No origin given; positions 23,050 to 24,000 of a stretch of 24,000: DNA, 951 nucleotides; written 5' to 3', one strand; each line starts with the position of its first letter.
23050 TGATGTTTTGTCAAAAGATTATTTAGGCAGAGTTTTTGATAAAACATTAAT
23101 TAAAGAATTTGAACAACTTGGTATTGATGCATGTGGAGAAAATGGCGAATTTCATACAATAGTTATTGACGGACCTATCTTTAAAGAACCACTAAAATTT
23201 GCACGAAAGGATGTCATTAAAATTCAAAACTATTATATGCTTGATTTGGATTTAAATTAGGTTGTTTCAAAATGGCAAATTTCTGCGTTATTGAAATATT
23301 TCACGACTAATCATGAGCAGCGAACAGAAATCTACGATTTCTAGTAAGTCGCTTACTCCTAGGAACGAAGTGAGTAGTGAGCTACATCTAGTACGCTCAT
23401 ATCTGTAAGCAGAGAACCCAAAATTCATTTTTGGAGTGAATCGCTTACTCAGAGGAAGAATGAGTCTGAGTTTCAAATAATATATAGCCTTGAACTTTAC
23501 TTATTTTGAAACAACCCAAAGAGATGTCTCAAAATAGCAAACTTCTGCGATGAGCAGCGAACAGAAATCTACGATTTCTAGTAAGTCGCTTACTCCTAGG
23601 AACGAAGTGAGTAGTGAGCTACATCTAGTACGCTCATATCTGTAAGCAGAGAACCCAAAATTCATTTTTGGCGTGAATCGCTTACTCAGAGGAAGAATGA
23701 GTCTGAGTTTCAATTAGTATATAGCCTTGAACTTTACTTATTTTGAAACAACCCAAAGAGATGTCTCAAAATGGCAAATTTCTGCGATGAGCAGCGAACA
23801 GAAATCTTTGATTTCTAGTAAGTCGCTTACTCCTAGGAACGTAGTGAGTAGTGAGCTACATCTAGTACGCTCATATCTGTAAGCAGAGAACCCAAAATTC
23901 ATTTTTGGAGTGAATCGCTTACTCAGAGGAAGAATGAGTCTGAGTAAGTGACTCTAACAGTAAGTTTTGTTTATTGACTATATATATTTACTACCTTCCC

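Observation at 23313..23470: A ~70-nt double-hairpin module with compensatory stem changes between copies, pointing to selection on structure rather than coding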

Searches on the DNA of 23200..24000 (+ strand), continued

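Call 43: search_with_rna_model(model_id=R1, sources=[L101, L102, L103, L104, L105, L106, L107, L108, L109, L110, L111, L112, L113, L114, L115, L116, L117, L118, L119, L120, L121, L122, L123, L124, L125, L126, L127, L128, L129, L130, L131, L132, L133, L134, L135, L136, L137, L138, L139, L140, L141, L142, L143, L144, L145, L146, L147, L148], max_evalue=0.001)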
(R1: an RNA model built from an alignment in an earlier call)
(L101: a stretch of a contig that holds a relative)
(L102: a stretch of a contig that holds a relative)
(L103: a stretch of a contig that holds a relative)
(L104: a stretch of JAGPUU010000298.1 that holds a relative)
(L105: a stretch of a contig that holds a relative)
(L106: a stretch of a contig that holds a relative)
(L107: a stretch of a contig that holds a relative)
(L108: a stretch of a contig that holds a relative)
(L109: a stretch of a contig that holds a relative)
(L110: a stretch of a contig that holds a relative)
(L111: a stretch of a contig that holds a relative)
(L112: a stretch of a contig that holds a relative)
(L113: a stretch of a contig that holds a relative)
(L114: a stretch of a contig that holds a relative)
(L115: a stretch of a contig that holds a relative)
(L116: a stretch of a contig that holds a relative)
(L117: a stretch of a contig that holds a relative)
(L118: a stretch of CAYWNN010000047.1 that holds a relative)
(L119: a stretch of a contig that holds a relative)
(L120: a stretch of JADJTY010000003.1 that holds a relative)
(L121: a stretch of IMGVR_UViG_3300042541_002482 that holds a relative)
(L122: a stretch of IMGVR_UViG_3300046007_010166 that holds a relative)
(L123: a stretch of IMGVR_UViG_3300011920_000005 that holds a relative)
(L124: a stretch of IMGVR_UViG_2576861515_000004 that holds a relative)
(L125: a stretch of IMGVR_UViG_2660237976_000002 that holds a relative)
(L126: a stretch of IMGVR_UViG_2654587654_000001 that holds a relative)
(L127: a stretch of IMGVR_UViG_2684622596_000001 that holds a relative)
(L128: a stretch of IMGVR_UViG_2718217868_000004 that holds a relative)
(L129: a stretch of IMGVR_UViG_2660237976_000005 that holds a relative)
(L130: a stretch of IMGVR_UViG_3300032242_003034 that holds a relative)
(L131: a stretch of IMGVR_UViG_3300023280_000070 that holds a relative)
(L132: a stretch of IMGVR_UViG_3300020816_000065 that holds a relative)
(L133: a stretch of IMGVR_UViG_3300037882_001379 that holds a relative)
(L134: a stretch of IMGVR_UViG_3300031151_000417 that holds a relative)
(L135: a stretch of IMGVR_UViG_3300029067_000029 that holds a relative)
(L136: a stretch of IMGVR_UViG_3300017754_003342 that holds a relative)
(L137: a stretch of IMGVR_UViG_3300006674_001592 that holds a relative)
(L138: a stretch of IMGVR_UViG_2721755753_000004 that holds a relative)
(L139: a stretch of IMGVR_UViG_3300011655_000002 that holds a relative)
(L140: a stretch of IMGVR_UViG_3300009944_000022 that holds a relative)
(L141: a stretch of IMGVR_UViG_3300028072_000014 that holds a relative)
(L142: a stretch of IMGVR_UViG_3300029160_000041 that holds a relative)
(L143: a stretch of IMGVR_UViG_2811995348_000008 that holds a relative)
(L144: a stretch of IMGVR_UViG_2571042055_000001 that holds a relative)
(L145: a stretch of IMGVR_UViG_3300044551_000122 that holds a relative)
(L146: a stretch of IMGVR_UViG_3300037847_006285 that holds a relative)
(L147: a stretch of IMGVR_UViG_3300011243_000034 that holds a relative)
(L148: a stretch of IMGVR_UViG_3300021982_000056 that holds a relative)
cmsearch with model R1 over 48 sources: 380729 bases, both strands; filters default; matches with E-value up to 0.001: 23.
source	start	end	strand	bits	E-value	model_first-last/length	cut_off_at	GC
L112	6934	7014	+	99.7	1e-19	1-81/81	no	0.35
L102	870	949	+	95.7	7.8e-19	1-81/81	no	0.36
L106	5803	5883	-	95.6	8.2e-19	1-81/81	no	0.36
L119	470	550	+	93.8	2.1e-18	1-81/81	no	0.37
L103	6638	6718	-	92.4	4.5e-18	1-81/81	no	0.35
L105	994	1073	-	91.1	9e-18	1-81/81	no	0.32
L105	4425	4505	-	89.4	2.1e-17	1-81/81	no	0.32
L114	1978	2058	+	83.4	5.1e-16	1-81/81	no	0.37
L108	162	242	-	83.2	5.6e-16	1-81/81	no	0.43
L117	1923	2003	+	82.6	7.7e-16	1-81/81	no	0.44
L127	11426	11507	+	81.7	1.2e-15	1-81/81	no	0.32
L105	4536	4615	-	81.4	1.4e-15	1-81/81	no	0.32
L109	3257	3336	-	81.3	1.5e-15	1-81/81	no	0.45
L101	3433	3512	-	81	1.8e-15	1-81/81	no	0.5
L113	3535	3608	-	80.5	2.3e-15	1-81/81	no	0.34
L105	1104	1183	-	80.1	2.9e-15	1-81/81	no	0.43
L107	853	933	-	79.1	4.7e-15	1-81/81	no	0.49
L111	1292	1370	+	77.7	1e-14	1-81/81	no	0.35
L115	6180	6259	+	74.6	4.9e-14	1-81/81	no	0.38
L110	1261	1352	-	71.7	2.3e-13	1-81/81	no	0.37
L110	1358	1423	-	43.6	5.8e-07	1-81/81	no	0.33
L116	2607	2686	-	42.5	1e-06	1-81/81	no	0.38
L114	4578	4658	+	38.2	9.9e-06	1-81/81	no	0.32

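Call 87: search_with_rna_model(model_id=R1, sources=[L002, L015, L019, L033, L037, L040, L057, L075, L078, L086, L116, L153, L154, L155, L156, L157, L159, L160, L161, L162, L012, L041], max_evalue=0.01, make_alignment=true)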
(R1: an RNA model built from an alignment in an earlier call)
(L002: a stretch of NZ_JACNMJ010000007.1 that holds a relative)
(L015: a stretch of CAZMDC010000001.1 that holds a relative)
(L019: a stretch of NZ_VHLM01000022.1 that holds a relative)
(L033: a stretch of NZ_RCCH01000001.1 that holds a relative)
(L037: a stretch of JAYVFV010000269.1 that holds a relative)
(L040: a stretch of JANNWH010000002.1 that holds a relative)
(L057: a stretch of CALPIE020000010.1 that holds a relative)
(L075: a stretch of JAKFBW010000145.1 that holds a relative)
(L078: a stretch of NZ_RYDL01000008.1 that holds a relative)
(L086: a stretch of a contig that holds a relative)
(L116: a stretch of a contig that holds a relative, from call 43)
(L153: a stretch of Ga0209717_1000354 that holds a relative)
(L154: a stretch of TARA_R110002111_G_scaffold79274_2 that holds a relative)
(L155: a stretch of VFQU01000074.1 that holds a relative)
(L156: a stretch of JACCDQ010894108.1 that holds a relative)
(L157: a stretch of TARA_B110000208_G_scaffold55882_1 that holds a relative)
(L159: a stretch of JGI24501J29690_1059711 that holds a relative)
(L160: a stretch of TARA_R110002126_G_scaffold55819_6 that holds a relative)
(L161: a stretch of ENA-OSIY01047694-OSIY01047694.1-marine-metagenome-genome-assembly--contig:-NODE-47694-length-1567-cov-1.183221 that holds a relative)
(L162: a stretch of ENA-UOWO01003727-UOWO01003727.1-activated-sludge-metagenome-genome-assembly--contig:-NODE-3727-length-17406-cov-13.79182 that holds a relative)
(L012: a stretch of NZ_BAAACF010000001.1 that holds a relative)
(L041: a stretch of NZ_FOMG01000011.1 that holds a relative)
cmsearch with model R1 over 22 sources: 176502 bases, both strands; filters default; matches with E-value up to 0.01: 23.
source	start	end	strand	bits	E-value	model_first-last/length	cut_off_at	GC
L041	4753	4839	+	59.3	7.1e-11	1-81/81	no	0.38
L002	2739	2821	+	57.4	1.9e-10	1-81/81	no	0.33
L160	13922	14003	+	53.6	1.4e-09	1-81/81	no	0.34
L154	249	334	+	52.5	2.5e-09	1-81/81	no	0.38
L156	1698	1777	+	52.3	2.8e-09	1-81/81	no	0.34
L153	10061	10140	+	51.9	3.4e-09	1-81/81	no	0.34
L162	8131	8210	-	51.9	3.4e-09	1-81/81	no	0.34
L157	2809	2892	-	50.1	8.6e-09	1-81/81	no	0.31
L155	502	580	+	49.6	1.2e-08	1-81/81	no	0.28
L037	7412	7491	+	49.3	1.3e-08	1-81/81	no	0.35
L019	4194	4273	+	47.9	2.8e-08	1-81/81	no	0.32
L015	2150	2230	+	46.8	4.9e-08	1-81/81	no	0.32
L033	3383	3462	+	44.6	1.6e-07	1-81/81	no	0.3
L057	5615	5697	+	43.3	3.1e-07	1-81/81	no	0.42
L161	441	523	+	43.2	3.3e-07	1-81/81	no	0.42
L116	2607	2686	-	42.5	4.6e-07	1-81/81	no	0.38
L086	45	123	-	41.9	6.5e-07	1-81/81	no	0.35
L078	2300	2379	+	40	1.7e-06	1-81/81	no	0.34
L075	5451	5530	-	38.7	3.4e-06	1-81/81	no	0.4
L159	963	1028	+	36.2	1.3e-05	1-58/81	3'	0.34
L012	5369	5448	-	34.2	3.7e-05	1-81/81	no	0.36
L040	1527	1594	-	33.3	5.9e-05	1-81/81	no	0.31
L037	7496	7558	+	27.2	0.0014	1-81/81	no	0.32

Alignment A4: 23 matches aligned to the model, 114 columns, each read 5' to 3' on its own strand. Consensus structure (alignment columns), stored with it:
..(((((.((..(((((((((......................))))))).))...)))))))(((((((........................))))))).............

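Call 94: search_with_rna_model(model_id=R1, sources=[L149, L150, L163, L127], max_evalue=0.1, filters=off)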
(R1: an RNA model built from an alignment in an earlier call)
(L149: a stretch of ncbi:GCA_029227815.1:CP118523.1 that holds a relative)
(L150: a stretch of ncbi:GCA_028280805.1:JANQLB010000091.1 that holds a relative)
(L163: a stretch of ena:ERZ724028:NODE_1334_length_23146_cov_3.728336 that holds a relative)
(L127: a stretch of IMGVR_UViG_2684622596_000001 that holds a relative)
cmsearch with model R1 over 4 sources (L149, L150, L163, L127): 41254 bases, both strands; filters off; matches with E-value up to 0.1: 1.
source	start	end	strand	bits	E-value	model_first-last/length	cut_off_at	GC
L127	11426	11507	+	81.7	1.3e-16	1-81/81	no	0.32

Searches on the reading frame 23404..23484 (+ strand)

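Call 69: search_protein_families(library=pfam, proteins=[L092:1244-1960:-, L092:2744-3622:-], max_evalue=0.001)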
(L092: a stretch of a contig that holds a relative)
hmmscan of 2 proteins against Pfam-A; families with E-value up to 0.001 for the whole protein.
L092:1244-1960:- (238 aa): 2 families
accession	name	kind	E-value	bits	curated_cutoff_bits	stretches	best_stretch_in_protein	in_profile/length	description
PF00849.27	PseudoU_synth_2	-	6.8e-26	91.8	26.8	1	63-197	2-152/152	RNA pseudouridylate synthase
PF01479.30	S4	-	3.1e-10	40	22.8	1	2-46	1-46/48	S4 domain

L092:2744-3622:- (292 aa): 3 families
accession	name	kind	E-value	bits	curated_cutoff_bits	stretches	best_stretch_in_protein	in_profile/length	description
PF01464.25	SLT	-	1.4e-29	102.5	21.3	1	167-263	3-105/117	Transglycosylase SLT domain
PF13406.11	SLT_2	-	2.2e-06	27.5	24.3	0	160-193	70-103/292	Transglycosylase SLT domain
PF19489.4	SLT_4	-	8e-06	26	27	1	161-209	32-78/184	Transglycosylase SLT domain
